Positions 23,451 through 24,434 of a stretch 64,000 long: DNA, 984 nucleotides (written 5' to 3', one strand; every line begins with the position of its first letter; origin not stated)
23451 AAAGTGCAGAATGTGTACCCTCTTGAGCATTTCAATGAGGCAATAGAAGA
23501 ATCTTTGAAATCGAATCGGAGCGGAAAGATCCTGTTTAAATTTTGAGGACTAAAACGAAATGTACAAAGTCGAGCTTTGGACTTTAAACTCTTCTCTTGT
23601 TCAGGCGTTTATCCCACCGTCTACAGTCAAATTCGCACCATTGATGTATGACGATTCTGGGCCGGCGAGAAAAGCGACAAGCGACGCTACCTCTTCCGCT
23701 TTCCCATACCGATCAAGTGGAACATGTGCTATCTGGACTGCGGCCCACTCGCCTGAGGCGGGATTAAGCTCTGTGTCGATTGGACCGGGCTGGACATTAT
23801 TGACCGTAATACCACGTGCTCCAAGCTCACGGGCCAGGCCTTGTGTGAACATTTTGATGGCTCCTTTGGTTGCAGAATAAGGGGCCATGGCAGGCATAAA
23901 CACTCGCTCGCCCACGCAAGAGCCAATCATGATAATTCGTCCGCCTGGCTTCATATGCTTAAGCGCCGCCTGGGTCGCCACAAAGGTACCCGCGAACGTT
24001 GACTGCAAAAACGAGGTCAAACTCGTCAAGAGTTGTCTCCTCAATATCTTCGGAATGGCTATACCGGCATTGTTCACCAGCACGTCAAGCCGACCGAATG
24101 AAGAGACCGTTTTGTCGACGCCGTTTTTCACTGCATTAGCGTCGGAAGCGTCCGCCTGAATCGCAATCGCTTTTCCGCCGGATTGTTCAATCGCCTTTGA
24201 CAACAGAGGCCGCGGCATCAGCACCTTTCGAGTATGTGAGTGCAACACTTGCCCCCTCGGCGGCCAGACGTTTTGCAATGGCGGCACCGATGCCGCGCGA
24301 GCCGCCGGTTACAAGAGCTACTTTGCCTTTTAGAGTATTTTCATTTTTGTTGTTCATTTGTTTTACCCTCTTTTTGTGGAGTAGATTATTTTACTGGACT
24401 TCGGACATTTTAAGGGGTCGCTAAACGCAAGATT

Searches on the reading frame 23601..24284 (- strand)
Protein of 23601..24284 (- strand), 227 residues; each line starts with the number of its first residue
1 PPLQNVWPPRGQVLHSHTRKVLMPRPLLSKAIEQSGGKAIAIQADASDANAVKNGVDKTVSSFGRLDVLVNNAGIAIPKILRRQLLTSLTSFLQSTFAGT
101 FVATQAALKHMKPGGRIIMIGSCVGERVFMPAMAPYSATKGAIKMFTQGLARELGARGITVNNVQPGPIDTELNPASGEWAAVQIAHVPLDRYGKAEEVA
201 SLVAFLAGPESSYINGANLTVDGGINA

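Call 34: search_protein_families(library=pfam, proteins=[window:23601-24284:-], max_evalue=0.001)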
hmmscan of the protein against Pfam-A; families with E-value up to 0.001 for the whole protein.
window:23601-24284:- (227 aa): 5 families
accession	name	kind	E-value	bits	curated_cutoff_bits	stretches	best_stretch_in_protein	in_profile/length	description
PF13561.12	adh_short_C2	-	2.8e-47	161.7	27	1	31-226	38-236/236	Enoyl-(Acyl carrier protein) reductase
PF00106.31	adh_short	-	2.7e-37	128.6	26.6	1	30-180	42-193/195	short chain dehydrogenase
PF23441.1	SDR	-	8e-05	22.6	27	1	95-224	122-254/258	SDR-like rossmann domain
PF08659.16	KR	-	0.00028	21.3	22.6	1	29-161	45-173/180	KR domain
PF08643.16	DUF1776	-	0.00058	19.8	25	1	87-172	114-202/294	Fungal family of unknown function (DUF1776)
